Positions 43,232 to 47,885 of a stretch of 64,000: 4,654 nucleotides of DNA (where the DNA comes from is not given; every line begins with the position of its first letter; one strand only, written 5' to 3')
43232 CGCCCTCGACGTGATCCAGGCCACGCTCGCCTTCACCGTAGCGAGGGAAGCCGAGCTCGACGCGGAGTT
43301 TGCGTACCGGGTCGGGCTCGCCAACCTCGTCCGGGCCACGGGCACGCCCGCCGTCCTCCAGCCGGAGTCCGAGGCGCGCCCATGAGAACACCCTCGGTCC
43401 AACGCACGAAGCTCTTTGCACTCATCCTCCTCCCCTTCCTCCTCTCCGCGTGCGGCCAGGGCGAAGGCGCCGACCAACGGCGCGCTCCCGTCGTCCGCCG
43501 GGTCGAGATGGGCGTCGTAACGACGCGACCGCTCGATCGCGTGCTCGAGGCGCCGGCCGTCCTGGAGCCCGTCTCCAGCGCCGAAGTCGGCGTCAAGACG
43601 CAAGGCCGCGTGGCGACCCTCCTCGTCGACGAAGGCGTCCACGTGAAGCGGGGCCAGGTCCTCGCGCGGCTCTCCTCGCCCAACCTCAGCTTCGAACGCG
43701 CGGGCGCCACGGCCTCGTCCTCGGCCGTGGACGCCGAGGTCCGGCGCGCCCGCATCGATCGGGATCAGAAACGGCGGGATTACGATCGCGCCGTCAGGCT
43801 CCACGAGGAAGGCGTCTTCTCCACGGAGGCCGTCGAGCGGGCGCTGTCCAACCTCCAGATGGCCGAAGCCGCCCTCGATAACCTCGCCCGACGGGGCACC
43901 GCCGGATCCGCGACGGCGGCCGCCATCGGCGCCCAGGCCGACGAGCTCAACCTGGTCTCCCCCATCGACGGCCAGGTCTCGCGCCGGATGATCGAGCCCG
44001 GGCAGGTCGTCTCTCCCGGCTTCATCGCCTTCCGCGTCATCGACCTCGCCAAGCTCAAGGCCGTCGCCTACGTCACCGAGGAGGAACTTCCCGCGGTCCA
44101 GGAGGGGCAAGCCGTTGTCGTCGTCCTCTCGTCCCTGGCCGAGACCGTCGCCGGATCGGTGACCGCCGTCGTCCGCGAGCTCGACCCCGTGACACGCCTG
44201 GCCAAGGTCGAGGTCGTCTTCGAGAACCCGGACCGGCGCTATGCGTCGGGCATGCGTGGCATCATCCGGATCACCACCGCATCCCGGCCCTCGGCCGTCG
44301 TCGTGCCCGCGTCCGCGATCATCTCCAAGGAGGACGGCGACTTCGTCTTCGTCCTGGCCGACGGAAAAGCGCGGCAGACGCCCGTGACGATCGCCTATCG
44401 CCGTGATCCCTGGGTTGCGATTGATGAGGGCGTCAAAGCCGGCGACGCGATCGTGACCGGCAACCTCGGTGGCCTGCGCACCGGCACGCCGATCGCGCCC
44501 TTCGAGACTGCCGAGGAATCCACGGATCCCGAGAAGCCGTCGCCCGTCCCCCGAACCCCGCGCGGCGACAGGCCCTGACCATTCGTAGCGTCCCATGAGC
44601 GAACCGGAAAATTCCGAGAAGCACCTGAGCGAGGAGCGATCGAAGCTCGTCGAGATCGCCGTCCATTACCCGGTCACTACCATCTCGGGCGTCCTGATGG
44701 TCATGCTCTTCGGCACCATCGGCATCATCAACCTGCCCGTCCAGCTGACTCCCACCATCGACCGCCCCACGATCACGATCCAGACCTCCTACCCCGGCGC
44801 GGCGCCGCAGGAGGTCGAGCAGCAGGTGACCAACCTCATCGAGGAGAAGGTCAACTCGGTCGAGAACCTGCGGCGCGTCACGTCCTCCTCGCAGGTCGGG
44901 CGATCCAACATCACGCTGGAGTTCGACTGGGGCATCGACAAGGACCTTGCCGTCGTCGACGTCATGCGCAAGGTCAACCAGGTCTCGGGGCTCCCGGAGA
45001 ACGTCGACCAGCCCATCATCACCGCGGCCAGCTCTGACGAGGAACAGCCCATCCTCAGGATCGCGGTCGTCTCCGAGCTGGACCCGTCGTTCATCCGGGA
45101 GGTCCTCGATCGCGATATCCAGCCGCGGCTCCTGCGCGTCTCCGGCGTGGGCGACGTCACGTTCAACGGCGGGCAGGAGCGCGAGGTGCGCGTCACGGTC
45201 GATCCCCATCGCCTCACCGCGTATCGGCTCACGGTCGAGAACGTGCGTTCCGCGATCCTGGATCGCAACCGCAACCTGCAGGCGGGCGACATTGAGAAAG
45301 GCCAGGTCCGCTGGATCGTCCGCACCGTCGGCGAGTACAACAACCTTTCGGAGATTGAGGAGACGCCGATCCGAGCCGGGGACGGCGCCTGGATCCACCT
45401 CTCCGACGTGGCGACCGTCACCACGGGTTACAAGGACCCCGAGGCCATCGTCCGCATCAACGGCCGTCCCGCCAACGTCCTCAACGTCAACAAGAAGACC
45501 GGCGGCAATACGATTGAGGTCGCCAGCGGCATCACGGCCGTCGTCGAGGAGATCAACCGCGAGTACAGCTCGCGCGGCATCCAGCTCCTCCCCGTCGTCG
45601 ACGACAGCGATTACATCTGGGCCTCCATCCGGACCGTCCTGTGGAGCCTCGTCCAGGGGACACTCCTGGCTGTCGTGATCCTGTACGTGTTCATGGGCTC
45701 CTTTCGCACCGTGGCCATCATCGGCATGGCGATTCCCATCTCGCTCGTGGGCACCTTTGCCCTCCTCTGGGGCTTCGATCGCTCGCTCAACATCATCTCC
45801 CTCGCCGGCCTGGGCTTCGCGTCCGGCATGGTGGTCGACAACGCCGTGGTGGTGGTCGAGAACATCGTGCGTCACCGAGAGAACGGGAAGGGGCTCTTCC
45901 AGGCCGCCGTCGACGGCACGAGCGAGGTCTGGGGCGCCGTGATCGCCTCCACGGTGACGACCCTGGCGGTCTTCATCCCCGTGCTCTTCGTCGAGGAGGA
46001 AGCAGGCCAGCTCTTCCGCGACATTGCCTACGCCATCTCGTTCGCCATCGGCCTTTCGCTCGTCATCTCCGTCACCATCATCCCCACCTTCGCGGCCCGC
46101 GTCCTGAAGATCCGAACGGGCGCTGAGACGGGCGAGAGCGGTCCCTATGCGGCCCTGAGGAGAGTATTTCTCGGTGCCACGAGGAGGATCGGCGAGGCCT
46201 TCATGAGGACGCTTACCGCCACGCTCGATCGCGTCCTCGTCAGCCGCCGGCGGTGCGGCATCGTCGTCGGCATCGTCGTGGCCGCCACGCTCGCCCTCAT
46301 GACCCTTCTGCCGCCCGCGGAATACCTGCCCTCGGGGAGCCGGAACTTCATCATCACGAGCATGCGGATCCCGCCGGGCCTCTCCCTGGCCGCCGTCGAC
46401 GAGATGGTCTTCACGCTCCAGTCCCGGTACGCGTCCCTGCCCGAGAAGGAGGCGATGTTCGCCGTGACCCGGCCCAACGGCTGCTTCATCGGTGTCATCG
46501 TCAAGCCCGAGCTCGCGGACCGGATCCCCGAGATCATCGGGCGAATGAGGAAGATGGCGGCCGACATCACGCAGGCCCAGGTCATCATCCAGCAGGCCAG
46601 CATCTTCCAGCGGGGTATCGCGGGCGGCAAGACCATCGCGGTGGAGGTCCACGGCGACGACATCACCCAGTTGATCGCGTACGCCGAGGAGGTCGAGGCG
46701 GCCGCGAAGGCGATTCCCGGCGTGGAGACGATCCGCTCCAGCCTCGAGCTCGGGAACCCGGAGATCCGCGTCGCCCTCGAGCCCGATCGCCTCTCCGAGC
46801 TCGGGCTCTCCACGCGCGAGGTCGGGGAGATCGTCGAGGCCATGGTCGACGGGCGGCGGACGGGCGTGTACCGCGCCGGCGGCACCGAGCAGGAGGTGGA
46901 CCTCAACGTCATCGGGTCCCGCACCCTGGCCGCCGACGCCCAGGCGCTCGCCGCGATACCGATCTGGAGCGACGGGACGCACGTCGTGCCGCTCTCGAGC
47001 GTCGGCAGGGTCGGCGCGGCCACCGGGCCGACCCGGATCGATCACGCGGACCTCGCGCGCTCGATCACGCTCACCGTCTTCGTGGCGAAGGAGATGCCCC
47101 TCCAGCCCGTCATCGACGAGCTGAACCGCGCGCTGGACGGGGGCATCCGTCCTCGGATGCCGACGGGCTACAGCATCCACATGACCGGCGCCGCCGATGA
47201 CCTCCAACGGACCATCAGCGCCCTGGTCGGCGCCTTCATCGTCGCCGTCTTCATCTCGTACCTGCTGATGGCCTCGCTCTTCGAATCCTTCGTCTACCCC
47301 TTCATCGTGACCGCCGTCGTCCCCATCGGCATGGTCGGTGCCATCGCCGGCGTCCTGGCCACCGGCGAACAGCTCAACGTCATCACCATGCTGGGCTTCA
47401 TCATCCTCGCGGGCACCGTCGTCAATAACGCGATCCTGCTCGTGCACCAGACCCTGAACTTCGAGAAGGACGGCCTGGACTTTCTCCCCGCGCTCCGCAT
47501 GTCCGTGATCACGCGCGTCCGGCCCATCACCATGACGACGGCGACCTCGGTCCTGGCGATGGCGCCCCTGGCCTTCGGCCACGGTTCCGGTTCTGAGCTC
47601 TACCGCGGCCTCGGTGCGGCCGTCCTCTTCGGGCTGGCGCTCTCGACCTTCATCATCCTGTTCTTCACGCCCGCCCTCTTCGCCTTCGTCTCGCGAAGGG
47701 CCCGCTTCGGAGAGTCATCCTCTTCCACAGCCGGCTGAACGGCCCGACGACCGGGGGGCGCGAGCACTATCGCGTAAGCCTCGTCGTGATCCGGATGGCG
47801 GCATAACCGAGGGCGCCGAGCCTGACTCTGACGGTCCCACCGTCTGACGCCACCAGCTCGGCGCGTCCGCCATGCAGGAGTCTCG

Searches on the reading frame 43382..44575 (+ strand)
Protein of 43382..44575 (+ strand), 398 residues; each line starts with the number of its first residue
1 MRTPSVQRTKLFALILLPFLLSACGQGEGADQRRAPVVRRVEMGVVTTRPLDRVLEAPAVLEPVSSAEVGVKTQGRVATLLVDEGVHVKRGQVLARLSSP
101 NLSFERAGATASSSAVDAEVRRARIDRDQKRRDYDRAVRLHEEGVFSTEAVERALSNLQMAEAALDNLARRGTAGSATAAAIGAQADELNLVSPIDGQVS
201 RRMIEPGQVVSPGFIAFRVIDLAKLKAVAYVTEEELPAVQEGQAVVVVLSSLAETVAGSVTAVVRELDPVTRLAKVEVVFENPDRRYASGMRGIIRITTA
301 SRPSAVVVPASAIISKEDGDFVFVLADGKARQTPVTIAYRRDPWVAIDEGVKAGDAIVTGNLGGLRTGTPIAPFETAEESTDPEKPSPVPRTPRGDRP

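Call 62: search_protein_families(library=pfam, proteins=[window:43382-44575:+], max_evalue=0.001)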
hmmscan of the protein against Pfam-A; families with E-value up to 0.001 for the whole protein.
window:43382-44575:+ (398 aa): 3 families
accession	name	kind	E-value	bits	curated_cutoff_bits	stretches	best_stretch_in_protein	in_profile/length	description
PF16576.10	HlyD_D23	-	2.4e-25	89.5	30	1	67-291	20-212/214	Barrel-sandwich domain of CusB or HlyD membrane-fusion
PF13437.12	HlyD_3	-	1.2e-15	58.5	22.2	1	191-284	2-97/106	HlyD family secretion protein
PF13533.13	Biotin_lipoyl_2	-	0.00016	21.8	29.8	1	72-97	6-31/32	Biotin-lipoyl like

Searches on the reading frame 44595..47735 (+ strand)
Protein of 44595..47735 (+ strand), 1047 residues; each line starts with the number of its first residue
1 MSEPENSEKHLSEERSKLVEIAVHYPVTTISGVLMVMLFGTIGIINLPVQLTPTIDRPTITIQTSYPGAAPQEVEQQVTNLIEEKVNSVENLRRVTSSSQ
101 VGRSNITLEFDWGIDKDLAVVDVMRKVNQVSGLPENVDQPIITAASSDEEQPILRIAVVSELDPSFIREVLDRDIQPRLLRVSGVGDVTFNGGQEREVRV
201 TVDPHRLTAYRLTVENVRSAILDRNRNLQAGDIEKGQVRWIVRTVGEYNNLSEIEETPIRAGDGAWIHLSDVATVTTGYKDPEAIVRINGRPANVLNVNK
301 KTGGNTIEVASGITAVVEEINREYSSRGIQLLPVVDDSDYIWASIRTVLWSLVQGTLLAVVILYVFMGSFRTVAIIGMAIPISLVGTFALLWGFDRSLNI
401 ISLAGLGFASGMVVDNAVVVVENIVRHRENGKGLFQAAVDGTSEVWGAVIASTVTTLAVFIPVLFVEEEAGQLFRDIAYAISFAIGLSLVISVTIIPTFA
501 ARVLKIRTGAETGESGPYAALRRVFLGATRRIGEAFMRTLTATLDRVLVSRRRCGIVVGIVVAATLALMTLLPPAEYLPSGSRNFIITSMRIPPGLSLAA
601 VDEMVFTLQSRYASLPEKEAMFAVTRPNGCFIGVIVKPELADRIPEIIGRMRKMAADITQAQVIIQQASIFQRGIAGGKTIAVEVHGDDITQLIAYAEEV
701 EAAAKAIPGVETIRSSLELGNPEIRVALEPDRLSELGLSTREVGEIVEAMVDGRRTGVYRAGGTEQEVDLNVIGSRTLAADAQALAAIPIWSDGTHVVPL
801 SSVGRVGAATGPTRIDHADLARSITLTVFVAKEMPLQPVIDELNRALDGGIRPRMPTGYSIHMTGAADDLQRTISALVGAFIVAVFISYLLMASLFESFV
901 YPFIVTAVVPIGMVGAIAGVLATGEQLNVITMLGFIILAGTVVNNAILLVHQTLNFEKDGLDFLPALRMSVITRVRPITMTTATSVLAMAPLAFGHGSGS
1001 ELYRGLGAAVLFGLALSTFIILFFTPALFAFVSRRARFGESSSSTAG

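Call 62: search_protein_families(library=pfam, proteins=[window:44595-47735:+], max_evalue=0.001)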
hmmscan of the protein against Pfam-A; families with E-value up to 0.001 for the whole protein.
window:44595-47735:+ (1047 aa): 1 family
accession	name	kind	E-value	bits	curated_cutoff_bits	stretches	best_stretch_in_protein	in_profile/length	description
PF00873.25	ACR_tran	-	1.3e-220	735.4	28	1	19-1032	2-1020/1021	AcrB/AcrD/AcrF family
